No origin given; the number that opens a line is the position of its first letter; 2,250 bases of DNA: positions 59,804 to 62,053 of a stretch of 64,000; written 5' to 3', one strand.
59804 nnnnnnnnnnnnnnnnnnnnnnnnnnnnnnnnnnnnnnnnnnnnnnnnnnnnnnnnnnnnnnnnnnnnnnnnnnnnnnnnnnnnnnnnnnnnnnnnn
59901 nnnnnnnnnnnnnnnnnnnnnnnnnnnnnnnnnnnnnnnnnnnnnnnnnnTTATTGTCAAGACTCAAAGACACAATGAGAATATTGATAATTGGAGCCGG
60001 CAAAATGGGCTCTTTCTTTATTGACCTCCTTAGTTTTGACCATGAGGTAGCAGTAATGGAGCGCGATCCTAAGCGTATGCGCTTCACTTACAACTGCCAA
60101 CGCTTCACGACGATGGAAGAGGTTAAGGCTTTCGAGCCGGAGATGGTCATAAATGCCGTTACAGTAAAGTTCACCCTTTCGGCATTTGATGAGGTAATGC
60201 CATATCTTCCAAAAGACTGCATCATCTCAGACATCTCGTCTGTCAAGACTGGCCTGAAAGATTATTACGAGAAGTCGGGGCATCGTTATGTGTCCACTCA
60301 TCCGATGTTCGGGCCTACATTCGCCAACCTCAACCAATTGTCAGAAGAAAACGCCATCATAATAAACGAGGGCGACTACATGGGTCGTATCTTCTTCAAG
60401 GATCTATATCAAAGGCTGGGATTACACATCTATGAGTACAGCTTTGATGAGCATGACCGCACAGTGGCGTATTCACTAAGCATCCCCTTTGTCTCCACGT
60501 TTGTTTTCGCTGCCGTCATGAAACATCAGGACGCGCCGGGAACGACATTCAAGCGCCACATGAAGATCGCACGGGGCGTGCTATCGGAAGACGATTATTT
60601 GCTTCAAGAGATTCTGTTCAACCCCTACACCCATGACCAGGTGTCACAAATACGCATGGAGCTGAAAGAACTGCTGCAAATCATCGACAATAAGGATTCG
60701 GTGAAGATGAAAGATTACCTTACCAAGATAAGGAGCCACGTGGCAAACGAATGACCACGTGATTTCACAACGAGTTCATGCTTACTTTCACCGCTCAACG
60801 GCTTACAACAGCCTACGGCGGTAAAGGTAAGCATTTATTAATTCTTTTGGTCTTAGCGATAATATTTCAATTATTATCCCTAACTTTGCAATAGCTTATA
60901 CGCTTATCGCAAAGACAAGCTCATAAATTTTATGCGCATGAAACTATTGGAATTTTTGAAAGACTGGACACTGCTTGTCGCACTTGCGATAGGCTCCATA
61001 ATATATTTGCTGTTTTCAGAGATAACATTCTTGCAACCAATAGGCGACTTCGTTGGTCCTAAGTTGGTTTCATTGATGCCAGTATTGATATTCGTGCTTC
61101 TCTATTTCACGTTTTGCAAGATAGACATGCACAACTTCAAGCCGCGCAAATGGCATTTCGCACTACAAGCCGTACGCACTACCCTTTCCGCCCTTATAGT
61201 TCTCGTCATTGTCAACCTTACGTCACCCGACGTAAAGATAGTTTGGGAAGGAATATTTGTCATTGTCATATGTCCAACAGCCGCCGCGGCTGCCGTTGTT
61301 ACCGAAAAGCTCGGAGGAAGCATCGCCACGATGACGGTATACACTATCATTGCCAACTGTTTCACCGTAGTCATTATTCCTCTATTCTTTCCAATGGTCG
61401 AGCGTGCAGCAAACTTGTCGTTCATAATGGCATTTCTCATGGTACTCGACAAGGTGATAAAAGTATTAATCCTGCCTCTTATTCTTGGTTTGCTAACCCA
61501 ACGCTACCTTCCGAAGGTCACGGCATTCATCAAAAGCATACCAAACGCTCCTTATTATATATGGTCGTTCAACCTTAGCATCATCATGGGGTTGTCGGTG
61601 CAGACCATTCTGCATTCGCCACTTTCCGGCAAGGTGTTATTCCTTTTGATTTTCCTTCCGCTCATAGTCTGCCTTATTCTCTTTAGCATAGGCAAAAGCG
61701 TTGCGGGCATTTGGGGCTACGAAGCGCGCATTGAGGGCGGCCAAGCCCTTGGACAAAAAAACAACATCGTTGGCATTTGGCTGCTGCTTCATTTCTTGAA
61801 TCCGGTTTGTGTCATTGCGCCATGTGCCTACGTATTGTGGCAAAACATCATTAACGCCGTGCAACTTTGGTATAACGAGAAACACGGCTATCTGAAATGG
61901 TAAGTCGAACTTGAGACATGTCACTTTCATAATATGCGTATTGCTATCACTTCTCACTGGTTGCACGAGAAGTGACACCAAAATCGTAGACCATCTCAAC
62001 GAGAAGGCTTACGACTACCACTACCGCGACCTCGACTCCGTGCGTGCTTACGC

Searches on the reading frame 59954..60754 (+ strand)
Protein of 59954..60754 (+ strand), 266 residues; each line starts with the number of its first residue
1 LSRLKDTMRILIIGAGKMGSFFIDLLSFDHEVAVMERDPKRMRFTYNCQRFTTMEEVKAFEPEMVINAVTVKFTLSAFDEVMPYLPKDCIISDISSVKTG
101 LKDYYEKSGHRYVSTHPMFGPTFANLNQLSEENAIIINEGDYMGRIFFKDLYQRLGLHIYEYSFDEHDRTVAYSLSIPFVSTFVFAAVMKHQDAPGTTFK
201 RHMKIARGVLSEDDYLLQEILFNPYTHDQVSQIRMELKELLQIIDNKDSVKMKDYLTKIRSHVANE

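Call 7: search_protein_families(library=pfam, proteins=[window:59954-60754:+])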
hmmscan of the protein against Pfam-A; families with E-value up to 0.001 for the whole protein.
window:59954-60754:+ (266 aa): 2 families
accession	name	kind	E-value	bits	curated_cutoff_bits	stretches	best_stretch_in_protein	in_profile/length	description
PF02153.23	PDH_N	-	5.3e-11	42.7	26.5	1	53-124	39-110/154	Prephenate dehydrogenase, nucleotide-binding domain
PF03807.23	F420_oxidored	-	7.2e-05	23.7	21.6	1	9-92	1-90/94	NADP oxidoreductase coenzyme F420-dependent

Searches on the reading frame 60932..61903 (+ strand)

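Call 7: search_protein_families(library=pfam, proteins=[window:60932-61903:+])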
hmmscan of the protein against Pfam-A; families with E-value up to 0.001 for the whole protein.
window:60932-61903:+ (323 aa): 1 family
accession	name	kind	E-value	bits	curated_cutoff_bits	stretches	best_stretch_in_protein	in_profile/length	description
PF01758.21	SBF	-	1e-06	29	24.3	1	52-227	3-189/191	Sodium Bile acid symporter family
